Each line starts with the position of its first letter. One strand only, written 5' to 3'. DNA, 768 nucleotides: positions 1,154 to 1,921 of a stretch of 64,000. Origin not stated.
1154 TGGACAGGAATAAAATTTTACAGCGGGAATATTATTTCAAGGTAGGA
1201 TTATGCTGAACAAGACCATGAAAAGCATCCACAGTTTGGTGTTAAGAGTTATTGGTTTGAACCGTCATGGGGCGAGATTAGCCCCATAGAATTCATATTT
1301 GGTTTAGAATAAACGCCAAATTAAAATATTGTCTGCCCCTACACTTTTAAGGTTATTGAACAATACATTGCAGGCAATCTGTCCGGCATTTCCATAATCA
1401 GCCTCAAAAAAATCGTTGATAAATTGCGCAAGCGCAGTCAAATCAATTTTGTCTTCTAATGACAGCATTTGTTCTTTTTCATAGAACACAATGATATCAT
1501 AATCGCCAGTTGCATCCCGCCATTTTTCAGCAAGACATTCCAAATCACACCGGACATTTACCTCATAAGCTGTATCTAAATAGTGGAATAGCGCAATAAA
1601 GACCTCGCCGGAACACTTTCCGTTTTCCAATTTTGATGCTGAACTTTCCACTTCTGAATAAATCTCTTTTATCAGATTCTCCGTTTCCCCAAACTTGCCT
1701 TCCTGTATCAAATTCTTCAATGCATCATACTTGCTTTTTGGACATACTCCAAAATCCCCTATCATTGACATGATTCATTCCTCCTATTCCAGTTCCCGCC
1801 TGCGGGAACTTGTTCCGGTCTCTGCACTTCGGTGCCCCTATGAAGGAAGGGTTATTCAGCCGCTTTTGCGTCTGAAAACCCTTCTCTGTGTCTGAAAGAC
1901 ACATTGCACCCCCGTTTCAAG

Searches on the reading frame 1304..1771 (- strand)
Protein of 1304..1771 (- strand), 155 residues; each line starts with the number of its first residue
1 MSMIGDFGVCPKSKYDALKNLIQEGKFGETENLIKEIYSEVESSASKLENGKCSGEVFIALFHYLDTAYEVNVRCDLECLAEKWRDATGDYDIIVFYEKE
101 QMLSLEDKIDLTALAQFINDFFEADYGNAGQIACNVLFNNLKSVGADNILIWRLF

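Call 47: find_encoding_contigs(protein=window:1304-1771:-, flank=2500, max_places=10)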
Protein window:1304-1771:- (155 aa): 23 contigs read that carry it; 10 places shown.
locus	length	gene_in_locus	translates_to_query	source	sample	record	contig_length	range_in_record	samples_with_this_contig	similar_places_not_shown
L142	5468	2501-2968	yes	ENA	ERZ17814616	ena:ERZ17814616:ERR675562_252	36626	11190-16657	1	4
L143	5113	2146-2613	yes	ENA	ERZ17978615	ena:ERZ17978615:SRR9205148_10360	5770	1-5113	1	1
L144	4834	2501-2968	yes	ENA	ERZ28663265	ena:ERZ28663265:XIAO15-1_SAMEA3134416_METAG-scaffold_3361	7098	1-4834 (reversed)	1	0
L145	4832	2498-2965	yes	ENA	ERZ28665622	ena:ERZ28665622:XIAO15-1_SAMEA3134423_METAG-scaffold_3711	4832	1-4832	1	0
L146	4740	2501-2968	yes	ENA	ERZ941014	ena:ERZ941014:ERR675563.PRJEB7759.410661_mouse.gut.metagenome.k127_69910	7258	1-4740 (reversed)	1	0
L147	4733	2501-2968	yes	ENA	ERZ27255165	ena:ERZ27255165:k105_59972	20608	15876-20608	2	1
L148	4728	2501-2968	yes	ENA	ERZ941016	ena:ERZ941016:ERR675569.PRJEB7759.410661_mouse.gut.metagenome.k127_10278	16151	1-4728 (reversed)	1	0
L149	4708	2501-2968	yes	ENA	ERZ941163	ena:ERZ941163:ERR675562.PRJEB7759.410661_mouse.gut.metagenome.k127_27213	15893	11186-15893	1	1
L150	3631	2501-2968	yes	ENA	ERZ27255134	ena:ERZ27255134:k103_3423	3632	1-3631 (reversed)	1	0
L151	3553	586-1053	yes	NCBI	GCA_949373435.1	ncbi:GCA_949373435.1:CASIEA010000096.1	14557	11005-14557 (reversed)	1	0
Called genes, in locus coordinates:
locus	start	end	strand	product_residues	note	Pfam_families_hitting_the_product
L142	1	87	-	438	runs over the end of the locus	PF10923:BrxC_BrxD, PF13191:AAA_16 (weak)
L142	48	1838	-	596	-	PF13208:TerB_N, PF15615:TerB_C (weak)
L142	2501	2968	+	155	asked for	-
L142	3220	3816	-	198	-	PF02870:Methyltransf_1N (weak), PF01035:DNA_binding_1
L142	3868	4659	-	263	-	PF12844:HTH_19 (faint), PF13560:HTH_31, PF01381:HTH_3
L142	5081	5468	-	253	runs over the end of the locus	PF02353:CMAS (weak), PF08003:Methyltransf_9 (weak), PF07021:MetW, PF13489:Methyltransf_23, PF08241:Methyltransf_11, PF08242:Methyltransf_12, PF13649:Methyltransf_25, PF13847:Methyltransf_31, +1 more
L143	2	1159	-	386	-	?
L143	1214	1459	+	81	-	-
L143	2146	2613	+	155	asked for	-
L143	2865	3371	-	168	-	PF02870:Methyltransf_1N (weak), PF01035:DNA_binding_1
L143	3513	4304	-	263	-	PF12844:HTH_19 (faint), PF13560:HTH_31, PF01381:HTH_3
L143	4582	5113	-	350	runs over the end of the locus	PF09499:RE_ApaLI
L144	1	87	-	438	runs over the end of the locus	PF10923:BrxC_BrxD, PF13191:AAA_16 (weak)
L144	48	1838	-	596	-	PF13208:TerB_N, PF15615:TerB_C (weak)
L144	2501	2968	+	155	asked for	-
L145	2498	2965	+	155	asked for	-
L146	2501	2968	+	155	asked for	-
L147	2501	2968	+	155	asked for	-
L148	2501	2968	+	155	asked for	-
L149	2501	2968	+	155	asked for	-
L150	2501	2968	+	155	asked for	-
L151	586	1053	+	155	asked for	-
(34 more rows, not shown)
